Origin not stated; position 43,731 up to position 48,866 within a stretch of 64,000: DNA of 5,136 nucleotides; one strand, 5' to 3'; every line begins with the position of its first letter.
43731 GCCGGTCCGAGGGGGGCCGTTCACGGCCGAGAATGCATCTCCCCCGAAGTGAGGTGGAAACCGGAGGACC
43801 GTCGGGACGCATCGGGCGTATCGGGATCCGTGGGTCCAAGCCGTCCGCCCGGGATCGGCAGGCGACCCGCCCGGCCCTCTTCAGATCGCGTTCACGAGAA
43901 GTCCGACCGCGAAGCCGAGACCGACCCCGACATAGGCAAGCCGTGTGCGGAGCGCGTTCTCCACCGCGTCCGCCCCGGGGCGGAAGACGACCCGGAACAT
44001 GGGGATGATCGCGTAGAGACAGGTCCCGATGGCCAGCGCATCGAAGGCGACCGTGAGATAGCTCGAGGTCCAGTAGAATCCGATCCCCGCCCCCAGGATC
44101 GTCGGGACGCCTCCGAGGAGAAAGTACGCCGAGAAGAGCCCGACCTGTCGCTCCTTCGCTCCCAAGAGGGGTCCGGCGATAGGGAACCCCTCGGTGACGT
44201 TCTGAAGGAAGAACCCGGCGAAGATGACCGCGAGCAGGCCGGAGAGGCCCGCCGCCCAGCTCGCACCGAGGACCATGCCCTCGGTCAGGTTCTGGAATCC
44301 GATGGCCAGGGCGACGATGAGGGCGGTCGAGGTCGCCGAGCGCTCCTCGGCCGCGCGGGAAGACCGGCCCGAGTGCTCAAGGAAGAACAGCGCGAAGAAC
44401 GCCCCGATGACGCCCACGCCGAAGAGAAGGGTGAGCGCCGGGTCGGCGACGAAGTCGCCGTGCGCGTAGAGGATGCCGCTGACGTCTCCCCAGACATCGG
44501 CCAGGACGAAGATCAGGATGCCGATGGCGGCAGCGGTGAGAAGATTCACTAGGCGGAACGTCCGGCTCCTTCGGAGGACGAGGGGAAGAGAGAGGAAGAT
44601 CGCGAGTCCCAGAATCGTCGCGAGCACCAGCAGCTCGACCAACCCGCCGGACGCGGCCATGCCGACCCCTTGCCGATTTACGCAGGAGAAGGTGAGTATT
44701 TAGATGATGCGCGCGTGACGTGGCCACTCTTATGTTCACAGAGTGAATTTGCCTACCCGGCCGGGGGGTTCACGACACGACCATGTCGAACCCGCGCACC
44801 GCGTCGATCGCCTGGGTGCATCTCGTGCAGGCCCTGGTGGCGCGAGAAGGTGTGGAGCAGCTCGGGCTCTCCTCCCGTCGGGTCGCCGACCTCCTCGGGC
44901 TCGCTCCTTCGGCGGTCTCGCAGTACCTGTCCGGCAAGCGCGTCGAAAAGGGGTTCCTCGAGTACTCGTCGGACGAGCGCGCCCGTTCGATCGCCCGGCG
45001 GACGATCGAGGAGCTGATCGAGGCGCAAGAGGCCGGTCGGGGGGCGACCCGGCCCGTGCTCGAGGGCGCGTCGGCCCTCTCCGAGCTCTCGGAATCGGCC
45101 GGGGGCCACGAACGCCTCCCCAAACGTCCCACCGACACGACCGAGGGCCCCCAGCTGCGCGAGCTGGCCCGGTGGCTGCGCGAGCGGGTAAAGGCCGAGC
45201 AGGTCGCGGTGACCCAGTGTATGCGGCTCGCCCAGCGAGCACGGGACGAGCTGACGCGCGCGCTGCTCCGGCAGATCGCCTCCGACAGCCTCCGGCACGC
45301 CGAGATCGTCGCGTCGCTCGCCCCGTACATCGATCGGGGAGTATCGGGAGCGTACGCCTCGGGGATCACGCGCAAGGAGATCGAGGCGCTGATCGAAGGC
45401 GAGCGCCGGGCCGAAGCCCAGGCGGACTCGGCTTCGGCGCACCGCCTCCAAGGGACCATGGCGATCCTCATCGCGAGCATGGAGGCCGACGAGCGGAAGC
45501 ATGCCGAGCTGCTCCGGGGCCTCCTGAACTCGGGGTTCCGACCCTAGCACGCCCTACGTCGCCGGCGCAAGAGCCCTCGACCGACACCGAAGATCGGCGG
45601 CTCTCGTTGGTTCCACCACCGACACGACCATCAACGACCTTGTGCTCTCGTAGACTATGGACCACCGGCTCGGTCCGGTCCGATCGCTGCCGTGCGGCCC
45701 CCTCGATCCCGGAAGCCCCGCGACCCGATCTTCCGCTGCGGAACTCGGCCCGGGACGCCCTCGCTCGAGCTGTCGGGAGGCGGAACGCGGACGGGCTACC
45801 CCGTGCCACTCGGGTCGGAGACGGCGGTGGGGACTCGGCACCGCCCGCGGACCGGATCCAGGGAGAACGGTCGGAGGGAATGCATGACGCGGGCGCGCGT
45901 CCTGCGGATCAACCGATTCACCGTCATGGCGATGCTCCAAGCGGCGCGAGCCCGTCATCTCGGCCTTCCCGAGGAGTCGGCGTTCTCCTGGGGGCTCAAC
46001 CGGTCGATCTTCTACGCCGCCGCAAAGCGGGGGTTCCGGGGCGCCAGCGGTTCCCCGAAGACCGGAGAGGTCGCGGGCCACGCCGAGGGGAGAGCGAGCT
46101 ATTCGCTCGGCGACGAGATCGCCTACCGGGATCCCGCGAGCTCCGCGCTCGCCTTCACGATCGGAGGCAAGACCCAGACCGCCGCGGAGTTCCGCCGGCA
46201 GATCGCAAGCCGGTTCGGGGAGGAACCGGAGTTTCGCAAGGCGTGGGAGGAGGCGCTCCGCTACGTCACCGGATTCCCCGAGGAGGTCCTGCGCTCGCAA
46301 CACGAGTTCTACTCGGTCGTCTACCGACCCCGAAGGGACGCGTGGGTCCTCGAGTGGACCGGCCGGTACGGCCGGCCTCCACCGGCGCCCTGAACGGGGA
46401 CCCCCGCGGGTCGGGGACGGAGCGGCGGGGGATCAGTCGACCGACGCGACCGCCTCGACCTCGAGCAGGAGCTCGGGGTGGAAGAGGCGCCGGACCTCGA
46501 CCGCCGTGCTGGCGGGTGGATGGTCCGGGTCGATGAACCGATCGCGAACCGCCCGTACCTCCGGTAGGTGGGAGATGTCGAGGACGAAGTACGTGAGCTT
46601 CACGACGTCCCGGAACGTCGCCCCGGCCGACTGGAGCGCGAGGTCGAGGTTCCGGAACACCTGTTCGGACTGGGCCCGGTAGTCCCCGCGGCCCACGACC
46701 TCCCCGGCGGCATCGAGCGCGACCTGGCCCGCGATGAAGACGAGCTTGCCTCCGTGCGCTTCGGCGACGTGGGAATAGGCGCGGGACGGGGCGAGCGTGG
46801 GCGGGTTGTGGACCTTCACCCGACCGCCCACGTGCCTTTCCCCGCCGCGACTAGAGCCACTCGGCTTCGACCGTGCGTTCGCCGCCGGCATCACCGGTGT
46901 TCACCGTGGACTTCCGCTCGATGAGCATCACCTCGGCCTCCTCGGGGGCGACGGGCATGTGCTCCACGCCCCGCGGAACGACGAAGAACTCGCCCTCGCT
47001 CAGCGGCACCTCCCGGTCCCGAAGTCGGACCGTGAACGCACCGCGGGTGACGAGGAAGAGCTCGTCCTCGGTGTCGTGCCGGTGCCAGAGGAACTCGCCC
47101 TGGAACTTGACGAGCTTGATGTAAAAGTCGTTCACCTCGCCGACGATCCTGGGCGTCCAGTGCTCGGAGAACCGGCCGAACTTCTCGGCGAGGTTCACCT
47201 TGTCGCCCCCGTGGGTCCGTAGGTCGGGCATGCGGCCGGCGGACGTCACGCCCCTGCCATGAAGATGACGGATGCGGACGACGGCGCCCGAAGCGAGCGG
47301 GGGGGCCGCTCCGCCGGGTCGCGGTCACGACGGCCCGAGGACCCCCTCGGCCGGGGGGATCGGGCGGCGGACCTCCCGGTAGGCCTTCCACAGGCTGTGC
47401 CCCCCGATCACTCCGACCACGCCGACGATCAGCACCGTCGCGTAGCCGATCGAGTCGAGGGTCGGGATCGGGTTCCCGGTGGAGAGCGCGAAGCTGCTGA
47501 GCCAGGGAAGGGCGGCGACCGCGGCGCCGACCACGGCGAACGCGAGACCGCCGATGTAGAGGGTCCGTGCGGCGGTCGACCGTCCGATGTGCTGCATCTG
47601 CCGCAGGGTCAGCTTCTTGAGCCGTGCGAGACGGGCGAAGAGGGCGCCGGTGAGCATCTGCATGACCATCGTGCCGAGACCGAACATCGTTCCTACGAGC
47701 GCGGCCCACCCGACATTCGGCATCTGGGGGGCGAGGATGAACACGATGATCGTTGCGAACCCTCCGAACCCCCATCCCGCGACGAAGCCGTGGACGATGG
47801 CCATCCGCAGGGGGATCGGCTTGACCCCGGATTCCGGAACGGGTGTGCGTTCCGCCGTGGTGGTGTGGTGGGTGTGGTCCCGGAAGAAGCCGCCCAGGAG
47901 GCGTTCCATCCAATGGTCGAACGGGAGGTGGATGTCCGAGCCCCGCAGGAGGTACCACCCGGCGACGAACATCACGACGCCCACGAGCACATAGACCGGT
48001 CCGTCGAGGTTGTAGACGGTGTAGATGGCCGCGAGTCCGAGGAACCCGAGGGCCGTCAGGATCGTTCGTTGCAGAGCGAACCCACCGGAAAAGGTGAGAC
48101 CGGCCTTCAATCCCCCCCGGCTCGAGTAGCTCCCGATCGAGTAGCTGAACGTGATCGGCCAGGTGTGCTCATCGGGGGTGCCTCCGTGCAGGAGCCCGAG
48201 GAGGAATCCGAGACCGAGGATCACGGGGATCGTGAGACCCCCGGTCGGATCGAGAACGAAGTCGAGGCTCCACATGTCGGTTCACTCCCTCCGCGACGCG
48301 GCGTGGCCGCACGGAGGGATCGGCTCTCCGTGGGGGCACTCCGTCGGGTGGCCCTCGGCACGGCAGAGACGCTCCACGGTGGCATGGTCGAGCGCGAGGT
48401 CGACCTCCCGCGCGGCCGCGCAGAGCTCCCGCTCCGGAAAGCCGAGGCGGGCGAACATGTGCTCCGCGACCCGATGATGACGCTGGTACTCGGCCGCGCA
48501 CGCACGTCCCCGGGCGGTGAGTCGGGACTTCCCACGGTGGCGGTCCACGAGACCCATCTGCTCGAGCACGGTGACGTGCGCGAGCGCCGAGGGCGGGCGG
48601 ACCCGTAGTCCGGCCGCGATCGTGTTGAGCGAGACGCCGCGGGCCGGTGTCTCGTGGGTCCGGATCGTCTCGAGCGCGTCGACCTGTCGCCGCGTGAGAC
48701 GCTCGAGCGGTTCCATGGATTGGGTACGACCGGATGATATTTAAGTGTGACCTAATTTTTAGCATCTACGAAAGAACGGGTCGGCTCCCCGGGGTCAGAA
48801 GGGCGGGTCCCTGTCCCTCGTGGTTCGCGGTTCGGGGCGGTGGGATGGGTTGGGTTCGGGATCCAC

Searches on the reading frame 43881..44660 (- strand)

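Call 75: search_protein_families(library=pfam, proteins=[window:43881-44660:-], max_evalue=0.01)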
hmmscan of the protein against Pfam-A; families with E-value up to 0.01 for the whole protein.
window:43881-44660:- (259 aa): 1 family
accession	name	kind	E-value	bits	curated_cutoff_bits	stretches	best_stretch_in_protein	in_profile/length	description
PF02535.28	Zip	-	0.0024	17.6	35.1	1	107-252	172-318/323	ZIP Zinc transporter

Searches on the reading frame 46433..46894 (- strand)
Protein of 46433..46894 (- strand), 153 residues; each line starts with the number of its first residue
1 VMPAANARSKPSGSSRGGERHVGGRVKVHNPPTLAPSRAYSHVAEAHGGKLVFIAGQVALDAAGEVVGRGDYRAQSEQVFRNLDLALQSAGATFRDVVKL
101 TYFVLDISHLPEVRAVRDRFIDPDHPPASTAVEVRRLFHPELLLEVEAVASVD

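Call 75: search_protein_families(library=pfam, proteins=[window:46433-46894:-], max_evalue=0.01)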
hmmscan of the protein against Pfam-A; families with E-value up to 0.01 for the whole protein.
window:46433-46894:- (153 aa): 1 family
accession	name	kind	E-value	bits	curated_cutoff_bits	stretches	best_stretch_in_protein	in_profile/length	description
PF01042.26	Ribonuc_L-PSP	-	4.2e-28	98.2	27.3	1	34-151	5-120/121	Endoribonuclease L-PSP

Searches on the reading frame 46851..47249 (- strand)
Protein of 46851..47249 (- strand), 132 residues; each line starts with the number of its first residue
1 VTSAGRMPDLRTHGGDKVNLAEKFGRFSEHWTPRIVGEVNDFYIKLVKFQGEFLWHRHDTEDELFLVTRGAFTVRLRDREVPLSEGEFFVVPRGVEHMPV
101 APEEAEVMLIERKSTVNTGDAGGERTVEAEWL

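Call 75: search_protein_families(library=pfam, proteins=[window:46851-47249:-], max_evalue=0.01)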
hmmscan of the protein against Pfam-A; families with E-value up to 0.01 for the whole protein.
window:46851-47249:- (132 aa): 6 families
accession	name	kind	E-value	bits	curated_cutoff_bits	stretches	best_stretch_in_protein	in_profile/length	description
PF07883.17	Cupin_2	-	2.4e-13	50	27.2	1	51-110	9-67/70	Cupin domain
PF02311.25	AraC_binding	-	2.8e-06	27.6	21.1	1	53-97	16-59/135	AraC-like ligand binding domain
PF12852.13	Cupin_6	-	3.8e-05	24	26.7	1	63-122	36-97/183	Cupin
PF12973.13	Cupin_7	-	0.0019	18.5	27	1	52-112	45-101/105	ChrR Cupin-like domain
PF00190.28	Cupin_1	-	0.0021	18.1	22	1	56-110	49-111/151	Cupin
PF06052.18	3-HAO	-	0.0061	16.7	25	1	59-115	51-111/151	3-hydroxyanthranilic acid dioxygenase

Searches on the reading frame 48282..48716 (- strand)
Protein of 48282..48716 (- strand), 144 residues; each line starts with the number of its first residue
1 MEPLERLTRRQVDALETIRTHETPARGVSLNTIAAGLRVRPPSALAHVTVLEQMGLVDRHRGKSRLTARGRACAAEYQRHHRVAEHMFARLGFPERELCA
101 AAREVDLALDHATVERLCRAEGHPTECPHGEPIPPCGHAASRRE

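Call 18: search_protein_families(library=ncbifam, proteins=[window:48282-48716:-], max_evalue=0.01)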
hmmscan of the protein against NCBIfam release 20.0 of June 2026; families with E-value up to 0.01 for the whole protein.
window:48282-48716:- (144 aa): 4 families
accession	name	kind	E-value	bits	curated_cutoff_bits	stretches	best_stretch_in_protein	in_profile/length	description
NF047407.1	TransRegMntRTherm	equivalog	8.7e-15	55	350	1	26-135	31-142/227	manganese-dependent transcriptional regulator MntR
NF053665.1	TransRegDtxRActin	equivalog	2e-09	37.3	290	1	33-136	30-135/233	iron-dependent transcriptional repressor DtxR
NF008273.0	PRK11050.1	equivalog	1.8e-05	24.5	153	1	21-96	51-124/156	manganese-binding transcriptional regulator MntR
TIGR00498.1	lexA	equivalog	0.0009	18.9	110.95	1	5-65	2-64/203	transcriptional repressor LexA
